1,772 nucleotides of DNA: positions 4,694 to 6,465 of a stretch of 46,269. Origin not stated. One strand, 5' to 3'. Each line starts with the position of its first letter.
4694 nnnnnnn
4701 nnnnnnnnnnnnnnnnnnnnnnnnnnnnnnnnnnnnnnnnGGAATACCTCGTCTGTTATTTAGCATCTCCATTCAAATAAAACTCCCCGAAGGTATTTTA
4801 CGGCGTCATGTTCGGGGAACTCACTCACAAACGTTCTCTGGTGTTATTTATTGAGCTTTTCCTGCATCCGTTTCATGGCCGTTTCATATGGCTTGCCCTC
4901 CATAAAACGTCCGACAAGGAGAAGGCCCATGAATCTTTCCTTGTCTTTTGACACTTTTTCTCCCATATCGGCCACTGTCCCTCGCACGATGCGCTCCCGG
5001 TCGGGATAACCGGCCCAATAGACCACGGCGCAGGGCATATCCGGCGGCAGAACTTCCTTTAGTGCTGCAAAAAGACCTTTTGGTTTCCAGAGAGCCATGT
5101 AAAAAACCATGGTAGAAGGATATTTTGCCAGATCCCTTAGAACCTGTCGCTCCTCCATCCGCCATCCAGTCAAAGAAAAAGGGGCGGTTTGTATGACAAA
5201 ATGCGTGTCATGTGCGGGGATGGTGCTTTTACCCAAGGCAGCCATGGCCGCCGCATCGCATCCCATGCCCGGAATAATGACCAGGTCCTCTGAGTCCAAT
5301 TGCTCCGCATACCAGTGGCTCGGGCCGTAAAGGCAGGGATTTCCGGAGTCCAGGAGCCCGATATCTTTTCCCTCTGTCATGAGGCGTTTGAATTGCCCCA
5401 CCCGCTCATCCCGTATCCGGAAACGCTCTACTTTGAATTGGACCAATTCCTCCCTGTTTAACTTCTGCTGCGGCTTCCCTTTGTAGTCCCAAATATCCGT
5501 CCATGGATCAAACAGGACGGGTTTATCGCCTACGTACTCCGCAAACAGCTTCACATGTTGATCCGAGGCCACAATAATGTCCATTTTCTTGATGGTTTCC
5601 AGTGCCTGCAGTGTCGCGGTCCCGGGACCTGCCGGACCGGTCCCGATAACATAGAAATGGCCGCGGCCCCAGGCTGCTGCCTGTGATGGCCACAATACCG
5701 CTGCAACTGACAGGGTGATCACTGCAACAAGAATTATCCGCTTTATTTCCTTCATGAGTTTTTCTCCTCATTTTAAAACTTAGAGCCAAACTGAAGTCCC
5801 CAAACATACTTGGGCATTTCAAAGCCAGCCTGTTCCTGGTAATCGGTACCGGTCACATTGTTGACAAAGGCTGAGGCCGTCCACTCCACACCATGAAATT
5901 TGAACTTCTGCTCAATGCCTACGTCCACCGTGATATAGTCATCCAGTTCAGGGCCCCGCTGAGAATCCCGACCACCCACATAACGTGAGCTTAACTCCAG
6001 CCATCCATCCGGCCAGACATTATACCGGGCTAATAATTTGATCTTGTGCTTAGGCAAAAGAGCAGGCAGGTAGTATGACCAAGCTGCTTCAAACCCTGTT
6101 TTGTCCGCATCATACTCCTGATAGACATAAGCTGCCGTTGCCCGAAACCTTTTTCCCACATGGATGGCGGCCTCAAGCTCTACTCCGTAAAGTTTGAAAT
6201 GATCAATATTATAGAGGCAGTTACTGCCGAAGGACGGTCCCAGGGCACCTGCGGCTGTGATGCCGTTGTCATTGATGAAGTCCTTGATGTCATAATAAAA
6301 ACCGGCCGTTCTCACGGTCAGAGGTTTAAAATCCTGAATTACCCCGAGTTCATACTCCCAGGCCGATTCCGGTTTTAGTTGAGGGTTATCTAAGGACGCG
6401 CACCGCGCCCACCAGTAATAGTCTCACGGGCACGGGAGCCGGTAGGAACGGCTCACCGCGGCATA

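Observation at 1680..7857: TonB-dependent uptake operon with an unusual periplasmic toolkit (candidate undescribed Ni/Co or corrinoid-type acquisition system)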

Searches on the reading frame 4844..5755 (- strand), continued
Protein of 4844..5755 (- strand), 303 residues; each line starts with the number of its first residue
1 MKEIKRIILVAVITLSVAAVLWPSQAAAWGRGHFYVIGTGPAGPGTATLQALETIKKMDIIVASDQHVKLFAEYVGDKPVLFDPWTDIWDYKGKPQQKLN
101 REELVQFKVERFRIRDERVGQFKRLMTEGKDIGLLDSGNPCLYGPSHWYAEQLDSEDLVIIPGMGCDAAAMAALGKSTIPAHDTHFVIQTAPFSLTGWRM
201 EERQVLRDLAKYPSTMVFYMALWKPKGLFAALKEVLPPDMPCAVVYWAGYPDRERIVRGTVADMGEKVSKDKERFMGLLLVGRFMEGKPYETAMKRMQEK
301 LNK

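Call 83: search_protein_families(library=pfam, proteins=[L055:8563-11031:+, L055:714-3350:+, L055:3512-5260:+, L055:6129-6986:+, L055:7138-8484:+, L057:1574-4660:+, L057:4868-5764:+, L057:6580-7332:+, L057:7320-8057:+, L057:8671-9546:+], max_evalue=0.001)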
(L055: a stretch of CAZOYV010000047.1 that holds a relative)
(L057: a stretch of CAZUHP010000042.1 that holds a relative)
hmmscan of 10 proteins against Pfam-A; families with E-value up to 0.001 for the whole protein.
L055:8563-11031:+ (822 aa): 0 families

L055:714-3350:+ (878 aa): 6 families
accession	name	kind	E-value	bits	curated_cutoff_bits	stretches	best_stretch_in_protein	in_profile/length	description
PF00578.27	AhpC-TSA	-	2.7e-22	79.5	26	1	741-857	1-123/124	AhpC/TSA family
PF08534.16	Redoxin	-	3.9e-20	72.6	26.6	1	741-871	2-145/148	Redoxin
PF13905.12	Thioredoxin_8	-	3.9e-12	46.8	27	1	765-855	1-94/94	Thioredoxin-like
PF13098.12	Thioredoxin_2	-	3.3e-07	31.1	27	1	764-865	4-97/104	Thioredoxin-like domain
PF00085.26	Thioredoxin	-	3.7e-06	27.3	23.5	1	765-814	18-66/103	Thioredoxin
PF13728.12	TraF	-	0.00074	19.8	23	0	762-852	126-202/224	F plasmid transfer operon protein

L055:3512-5260:+ (582 aa): 0 families

L055:6129-6986:+ (285 aa): 0 families

L055:7138-8484:+ (448 aa): 2 families
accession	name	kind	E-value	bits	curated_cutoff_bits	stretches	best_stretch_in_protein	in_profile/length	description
PF02663.19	FmdE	-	6.3e-30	104.4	22.9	1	244-337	1-86/133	FmdE, Molybdenum formylmethanofuran dehydrogenase operon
PF01258.23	zf-dskA_traR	-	1.5e-07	31.7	24.9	1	401-432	4-33/36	Prokaryotic dksA/traR C4-type zinc finger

L057:1574-4660:+ (1028 aa): 2 families
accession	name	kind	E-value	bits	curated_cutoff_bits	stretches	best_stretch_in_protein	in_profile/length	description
PF00873.25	ACR_tran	-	4.1e-188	627.7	28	1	10-1020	6-1018/1021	AcrB/AcrD/AcrF family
PF03176.21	MMPL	-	4.4e-06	26.3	20.5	1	856-1023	136-303/333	MMPL family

L057:4868-5764:+ (298 aa): 2 families
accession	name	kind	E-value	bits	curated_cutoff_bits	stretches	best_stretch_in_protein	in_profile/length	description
PF13531.11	SBP_bac_11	-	5.8e-52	177.2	25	1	70-290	1-226/227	Bacterial extracellular solute-binding protein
PF01547.30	SBP_bac_1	-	9.5e-06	26.3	26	1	81-282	9-306/307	Bacterial extracellular solute-binding protein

L057:6580-7332:+ (250 aa): 7 families
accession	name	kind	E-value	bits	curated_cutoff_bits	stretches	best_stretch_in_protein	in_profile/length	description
PF00005.33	ABC_tran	-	7.9e-33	114.4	25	1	14-156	1-137/137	ABC transporter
PF13304.12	AAA_21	-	2.1e-10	41.6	27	1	115-187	225-299/304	AAA domain, putative AbiEii toxin, Type IV TA system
PF13481.12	AAA_25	-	5.9e-07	29.7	27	0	21-73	30-77/195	AAA domain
PF13191.12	AAA_16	-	1.6e-05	25.9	32.6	1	22-174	22-160/167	AAA ATPase domain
PF02463.25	SMC_N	-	0.00011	22.2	40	0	106-198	121-208/220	RecF/RecN/SMC N terminal domain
PF13558.12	SbcC_Walker_B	-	0.00056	20.5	27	0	123-167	28-85/90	SbcC/RAD50-like, Walker B motif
PF13604.12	AAA_30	-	0.00098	19.3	27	0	25-68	19-56/191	AAA domain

L057:7320-8057:+ (245 aa): 1 family
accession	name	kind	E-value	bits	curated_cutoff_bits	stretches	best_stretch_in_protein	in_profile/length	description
PF04016.18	DUF364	-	6.3e-09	36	23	1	138-232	10-102/147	Putative heavy-metal chelation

L057:8671-9546:+ (291 aa): 0 families

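Call 101: search_protein_families(library=pfam, proteins=[L010:10183-11703:+, L020:898-2673:+, L050:4639-6102:+, L071:11815-13278:+, L044:70-1221:+, L029:15455-15955:-, L059:13243-13986:+], max_evalue=0.001)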
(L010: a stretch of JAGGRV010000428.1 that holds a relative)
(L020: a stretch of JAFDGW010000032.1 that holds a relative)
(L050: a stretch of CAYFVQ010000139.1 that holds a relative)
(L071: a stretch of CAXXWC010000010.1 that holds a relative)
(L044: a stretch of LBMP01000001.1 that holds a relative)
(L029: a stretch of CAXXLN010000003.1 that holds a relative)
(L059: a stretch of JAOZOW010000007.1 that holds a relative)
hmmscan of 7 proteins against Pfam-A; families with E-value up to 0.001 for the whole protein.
L010:10183-11703:+ (506 aa): 2 families
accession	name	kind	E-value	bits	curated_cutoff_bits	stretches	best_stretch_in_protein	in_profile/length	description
PF13520.12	AA_permease_2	-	1.3e-55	189.5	27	1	59-471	1-404/427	Amino acid permease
PF00324.27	AA_permease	-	2e-27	96.4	24.6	1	66-469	4-408/470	Amino acid permease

L020:898-2673:+ (591 aa): 5 families
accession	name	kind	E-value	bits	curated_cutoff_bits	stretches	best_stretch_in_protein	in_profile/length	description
PF00664.28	ABC_membrane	-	7.2e-58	196.9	28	1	30-296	4-273/274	ABC transporter transmembrane region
PF00005.33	ABC_tran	-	9.7e-36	123.8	25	1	358-511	1-137/137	ABC transporter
PF02463.25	SMC_N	-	1.3e-06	28.4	40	1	482-552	136-210/220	RecF/RecN/SMC N terminal domain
PF09818.15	ABC_ATPase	-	9.4e-05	22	23.2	0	463-512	139-187/283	P-loop domain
PF13401.12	AAA_22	-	0.00051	20.8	27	0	369-513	6-96/130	AAA domain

L050:4639-6102:+ (487 aa): 7 families
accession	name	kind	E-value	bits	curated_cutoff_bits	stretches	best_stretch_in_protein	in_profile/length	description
PF07603.17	Lcl_C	-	5.3e-16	59.4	34.9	1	372-484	2-117/117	Lcl C-terminal domain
PF13847.12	Methyltransf_31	-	7.5e-12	45.6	27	1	63-167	8-114/145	Methyltransferase domain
PF08241.18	Methyltransf_11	-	3.4e-11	44.1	21.2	1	64-157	2-94/95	Methyltransferase domain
PF08242.18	Methyltransf_12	-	4e-09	37.5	30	1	64-154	2-96/98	Methyltransferase domain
PF13649.12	Methyltransf_25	-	4.3e-09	37.4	27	1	64-152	3-95/97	Methyltransferase domain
PF01209.24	Ubie_methyltran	-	2.7e-05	24.1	20.1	1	48-161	37-154/233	ubiE/COQ5 methyltransferase family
PF13489.12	Methyltransf_23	-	3.7e-05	23.9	27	1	64-173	28-131/164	Methyltransferase domain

L071:11815-13278:+ (487 aa): 1 family
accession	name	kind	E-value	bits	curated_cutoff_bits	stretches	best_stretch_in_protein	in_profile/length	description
PF01497.23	Peripla_BP_2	-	2.9e-14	53.5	27.5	1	166-416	6-231/235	Periplasmic binding protein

L044:70-1221:+ (383 aa): 1 family
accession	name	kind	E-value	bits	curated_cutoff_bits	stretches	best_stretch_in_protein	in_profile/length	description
PF01032.23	FecCD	-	1.4e-83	280.9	26.5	1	53-380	1-311/311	FecCD transport family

L029:15455-15955:- (166 aa): 1 family
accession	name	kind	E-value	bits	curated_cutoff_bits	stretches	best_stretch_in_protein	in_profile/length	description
PF12953.12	DUF3842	-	2.1e-50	170.9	28.5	1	30-157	1-128/130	Domain of unknown function (DUF3842)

L059:13243-13986:+ (247 aa): 1 family
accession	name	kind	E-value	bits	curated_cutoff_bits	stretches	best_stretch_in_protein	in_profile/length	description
PF01980.22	TrmO_N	-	8.8e-27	94.1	26.8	1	123-228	10-113/116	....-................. O N-terminal domain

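Call 102: search_protein_families(library=ncbifam, proteins=[L010:10183-11703:+, L050:4639-6102:+, L071:11815-13278:+, L029:15455-15955:-, L059:13243-13986:+, L003:12584-13063:+, L003:6128-6733:-, L003:5724-5951:-], max_evalue=0.001)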
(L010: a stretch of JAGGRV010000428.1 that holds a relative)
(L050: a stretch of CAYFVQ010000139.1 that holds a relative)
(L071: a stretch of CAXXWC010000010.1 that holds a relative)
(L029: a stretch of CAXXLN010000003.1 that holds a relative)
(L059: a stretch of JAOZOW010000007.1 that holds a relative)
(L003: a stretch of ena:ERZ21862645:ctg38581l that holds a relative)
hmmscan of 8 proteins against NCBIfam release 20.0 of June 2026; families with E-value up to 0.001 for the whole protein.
L010:10183-11703:+ (506 aa): 16 families
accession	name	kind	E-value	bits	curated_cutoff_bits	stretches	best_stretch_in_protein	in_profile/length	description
TIGR00911.1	2A0308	subfamily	2.1e-64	217.8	701.8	1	49-496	38-473/505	L-type amino acid transporter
TIGR00909.1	2A0306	subfamily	3.1e-54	184.5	556.8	1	55-496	1-429/429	amino acid transporter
NF053761.1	BrChAATpBcaP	equivalog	6.9e-44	150.6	690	1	50-503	15-458/460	branched-chain amino acid transporter BcaP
NF008466.1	PRK11357.1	equivalog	2.5e-39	135.5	800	1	53-504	4-443/446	fructoselysine/psicoselysine transporter FrlA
TIGR00906.1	2A0303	subfamily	9.8e-31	106.8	681.7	1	47-446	21-434/602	cationic amino acid transport permease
TIGR00905.1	2A0302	subfamily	1.7e-25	89.7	409.05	1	56-503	6-442/473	basic amino acid/polyamine antiporter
TIGR00908.1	2A0305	equivalog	1.3e-18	67.2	381.75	1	54-500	4-433/442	ethanolamine permease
NF007929.0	PRK10644.1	equivalog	6.8e-17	61.3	574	1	57-502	8-433/445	arginine/agmatine antiporter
NF008245.0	PRK11021.1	equivalog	1.9e-15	56.8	284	1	53-418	2-347/419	L-methionine/branched-chain amino acid transporter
TIGR00907.1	2A0304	subfamily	1.2e-13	50.8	598.3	1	53-409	8-373/482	amino acid permease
NF007938.0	PRK10655.1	equivalog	7.5e-11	41.9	409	1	56-504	5-435/438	putrescine-ornithine antiporter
NF040513.1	antiport_TyrP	equivalog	1.6e-08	33.7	630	1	102-468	43-413/465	tyrosine-tyramine antiporter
TIGR04299.1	antiport_PotE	equivalog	5e-07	29.3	560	1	57-490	4-419/430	putrescine-ornithine antiporter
TIGR00913.1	2A0310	subfamily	1.3e-06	27.4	578.7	1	66-418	11-365/480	amino acid permease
NF007754.0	PRK10435.1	equivalog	4.4e-06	26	585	1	57-410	5-338/443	cadaverine/lysine antiporter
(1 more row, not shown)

L050:4639-6102:+ (487 aa): 10 families
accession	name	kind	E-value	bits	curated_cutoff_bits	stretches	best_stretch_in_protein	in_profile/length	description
TIGR04364.1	methyltran_FxLD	equivalog_domain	9.7e-08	31.5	320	1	39-136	63-163/394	methyltransferase, FxLD system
NF001240.0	PRK00216.1-1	equivalog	1.6e-07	30.6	378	1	50-175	55-186/251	bifunctional demethylmenaquinone methyltransferase/2-methoxy-6-polyprenyl-1,4-benzoquinol methylase UbiE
TIGR02072.1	BioC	equivalog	2.3e-07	30.9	184.95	1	64-158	40-132/244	malonyl-ACP O-methyltransferase BioC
NF001243.0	PRK00216.1-4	equivalog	5.2e-05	22.7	235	1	47-172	36-166/237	demethylmenaquinone methyltransferase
NF000499.2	Erm23S_rRNA_broad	equivalog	6.1e-05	22.5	212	1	41-107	6-71/244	23S ribosomal RNA methyltransferase Erm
NF045667.1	MTase_DVU1556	equivalog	0.00018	21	155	1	47-159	11-120/213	DVU_1556 family methyltransferase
TIGR00755.1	ksgA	equivalog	0.00029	20.2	171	1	41-121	12-89/256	16S rRNA (adenine(1518)-N(6)/adenine(1519)-N(6))-dimethyltransferase RsmA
NF000337.1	erm_SHROVE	exception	0.00029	20.2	320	1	40-102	10-69/248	ErmE/ErmH/ErmO/ErmR family 23S rRNA (adenine(2058)-N(6))-methyltransferase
NF010549.0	PRK13942.1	equivalog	0.00069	19.2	282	0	31-131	50-154/215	protein-L-isoaspartate O-methyltransferase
TIGR02752.1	MenG_heptapren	equivalog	0.00079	19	419.85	0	46-163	33-155/231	demethylmenaquinone methyltransferase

L071:11815-13278:+ (487 aa): 3 families
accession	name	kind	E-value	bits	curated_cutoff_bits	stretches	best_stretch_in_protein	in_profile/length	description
NF010649.0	PRK14048.1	equivalog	4e-10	39.4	374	1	117-465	7-363/374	ferrichrome/ferrioxamine B periplasmic transporter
TIGR04281.1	peripla_PGF_1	equivalog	1.5e-08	34.2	325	1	274-414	120-239/330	PGF-CTERM-anchored ABC transporter substrate-binding protein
NF052484.1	sider_BP_EitA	equivalog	0.0007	18.8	640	0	347-414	228-298/328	siderophore ABC transporter substrate-binding protein EitA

L029:15455-15955:- (166 aa): 0 families

L059:13243-13986:+ (247 aa): 1 family
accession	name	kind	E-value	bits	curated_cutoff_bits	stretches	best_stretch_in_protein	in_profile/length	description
TIGR00104.1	tRNA_TsaA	equivalog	9.2e-33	113.4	93.25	1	105-236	10-141/143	tRNA (N6-threonylcarbamoyladenosine(37)-N6)-methyltransferase TrmO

L003:12584-13063:+ (159 aa): 1 family
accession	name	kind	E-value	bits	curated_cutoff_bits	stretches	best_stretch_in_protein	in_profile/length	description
NF058648.1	ECF_sub_HI1622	equivalog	1.5e-16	60.9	100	1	14-108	2-96/180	NikL family nickel/cobalt ECF transporter subunit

L003:6128-6733:- (201 aa): 12 families
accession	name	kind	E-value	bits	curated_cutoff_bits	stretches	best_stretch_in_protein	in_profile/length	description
NF004905.0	PRK06265.1-5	equivalog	3.1e-85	285.4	173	1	1-197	1-198/205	cobalt transporter CbiM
NF004908.0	PRK06265.2-3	equivalog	4.5e-60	203.2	205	1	1-199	1-200/211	cobalt transporter CbiM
NF004903.0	PRK06265.1-3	equivalog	8.2e-59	198.6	193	1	1-198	2-200/211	cobalt transporter CbiM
NF004904.0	PRK06265.1-4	equivalog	9.2e-56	188.8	172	1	1-197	1-200/206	cobalt transporter CbiM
NF004909.0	PRK06265.2-5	equivalog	3.9e-54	183.7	172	1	1-197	1-195/196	cobalt transporter CbiM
NF004906.0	PRK06265.2-1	equivalog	1e-50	172.6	205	1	1-198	1-211/212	cobalt transporter CbiM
NF004907.0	PRK06265.2-2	subfamily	8.6e-49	166.1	200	1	1-197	21-218/221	cobalt transporter CbiM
NF004902.0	PRK06265.1-1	equivalog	2.1e-16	60.3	219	1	17-198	21-205/213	cobalt transporter CbiM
NF006184.0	PRK08319.1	equivalog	1.1e-14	54.5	180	1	1-197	1-213/224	energy-coupling factor ABC transporter permease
NF008873.0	PRK11909.1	equivalog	7.8e-13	48.7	225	1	1-195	1-216/230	cobalt transporter CbiM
TIGR00123.1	cbiM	equivalog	1e-10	41.9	184.15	1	7-196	7-212/214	cobalt ECF transporter S component CbiM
NF005598.0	PRK07331.1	equivalog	3.8e-10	39.7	401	1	1-196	1-220/323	cobalt transporter CbiM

L003:5724-5951:- (75 aa): 1 family
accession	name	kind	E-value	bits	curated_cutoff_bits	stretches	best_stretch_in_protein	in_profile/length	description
NF058648.1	ECF_sub_HI1622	equivalog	4.8e-14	52.7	100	1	6-64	123-180/180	NikL family nickel/cobalt ECF transporter subunit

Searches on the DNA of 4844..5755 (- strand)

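Call 77: search_rna_families(sources=[L014, L015, L036, L039, L042, L034, L023], threshold=gathering)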
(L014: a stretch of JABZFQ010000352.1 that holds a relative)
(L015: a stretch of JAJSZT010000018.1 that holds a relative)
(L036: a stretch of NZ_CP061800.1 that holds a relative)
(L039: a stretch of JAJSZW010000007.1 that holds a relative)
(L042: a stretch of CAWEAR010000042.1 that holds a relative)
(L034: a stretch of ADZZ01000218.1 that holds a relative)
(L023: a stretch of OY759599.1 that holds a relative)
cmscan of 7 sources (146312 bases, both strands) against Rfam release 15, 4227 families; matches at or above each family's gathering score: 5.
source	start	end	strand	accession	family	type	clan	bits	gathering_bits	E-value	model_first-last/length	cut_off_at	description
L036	9073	9118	-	RF01687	Acido-Lenti-1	Gene; sRNA;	-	44.3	37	2.1e-06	1-46/46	no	Acido-Lenti-1 RNA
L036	9218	9263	+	RF01687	Acido-Lenti-1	Gene; sRNA;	-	42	37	8.8e-06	1-46/46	no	Acido-Lenti-1 RNA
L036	17089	17134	+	RF01687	Acido-Lenti-1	Gene; sRNA;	-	41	37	1.7e-05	1-46/46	no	Acido-Lenti-1 RNA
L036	16959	17004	-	RF01687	Acido-Lenti-1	Gene; sRNA;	-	40.8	37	1.9e-05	1-46/46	no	Acido-Lenti-1 RNA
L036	20344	20389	-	RF01687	Acido-Lenti-1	Gene; sRNA;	-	38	37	0.00011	1-46/46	no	Acido-Lenti-1 RNA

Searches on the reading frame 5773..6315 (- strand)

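Call 4: search_protein_families(library=pfam, proteins=[window:5773-6315:-], max_evalue=0.01)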
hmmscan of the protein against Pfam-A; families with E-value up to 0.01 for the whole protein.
window:5773-6315:- (180 aa): 2 families
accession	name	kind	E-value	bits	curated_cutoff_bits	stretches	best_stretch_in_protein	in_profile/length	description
PF00593.30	TonB_dep_Rec_b-barrel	-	7.9e-14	52.8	27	1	3-154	290-436/436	TonB dependent receptor-like, beta-barrel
PF14905.12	OMP_b-brl_3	-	0.0011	18.6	27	1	35-161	262-380/408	Outer membrane protein beta-barrel family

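Call 9: search_protein_families(library=ncbifam, proteins=[window:5773-6315:-], max_evalue=0.01)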
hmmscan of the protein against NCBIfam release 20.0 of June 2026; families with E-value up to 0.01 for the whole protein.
window:5773-6315:- (180 aa): 9 families
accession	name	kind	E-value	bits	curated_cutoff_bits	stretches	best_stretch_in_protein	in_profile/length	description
NF049947.1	TonB_dep_PCPU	exception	9e-94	315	800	1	1-180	509-685/685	TonB-dependent receptor, PCPU motif-type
NF049944.1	TonB_dep_PUIUD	equivalog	7.8e-34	117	850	1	1-175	514-681/686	TonB-dependent receptor, PUIUD motif-type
NF049946.1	TonB_dep_CU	exception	6.5e-30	104.1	700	1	2-177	514-679/683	TonB-dependent receptor, CU motif-type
TIGR01783.1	TonB-siderophor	subfamily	5.6e-09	35.2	223.5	1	33-162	493-623/649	TonB-dependent siderophore receptor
TIGR01785.1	TonB-hemin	subfamily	3.8e-06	25.6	316.85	1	4-167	497-662/677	TonB-dependent heme/hemoglobin receptor family protein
NF049945.1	TonB_dep_FCYXU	equivalog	9.5e-06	24.5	825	1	5-178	511-695/697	TonB-dependent receptor, FCYXU motif-type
TIGR01786.1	TonB-hemlactrns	subfamily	2.8e-05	22.7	323.75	1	3-163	512-690/719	TonB-dependent hemoglobin/transferrin/lactoferrin family receptor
NF047944.1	FoxamRcptFoxA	equivalog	0.001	17.5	1300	1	39-159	546-671/697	ferrioxamine B receptor FoxA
NF053590.1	TonB_dep_TOL0244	equivalog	0.0045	15.6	645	1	33-139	459-563/604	TOL_0244 family TonB-dependent receptor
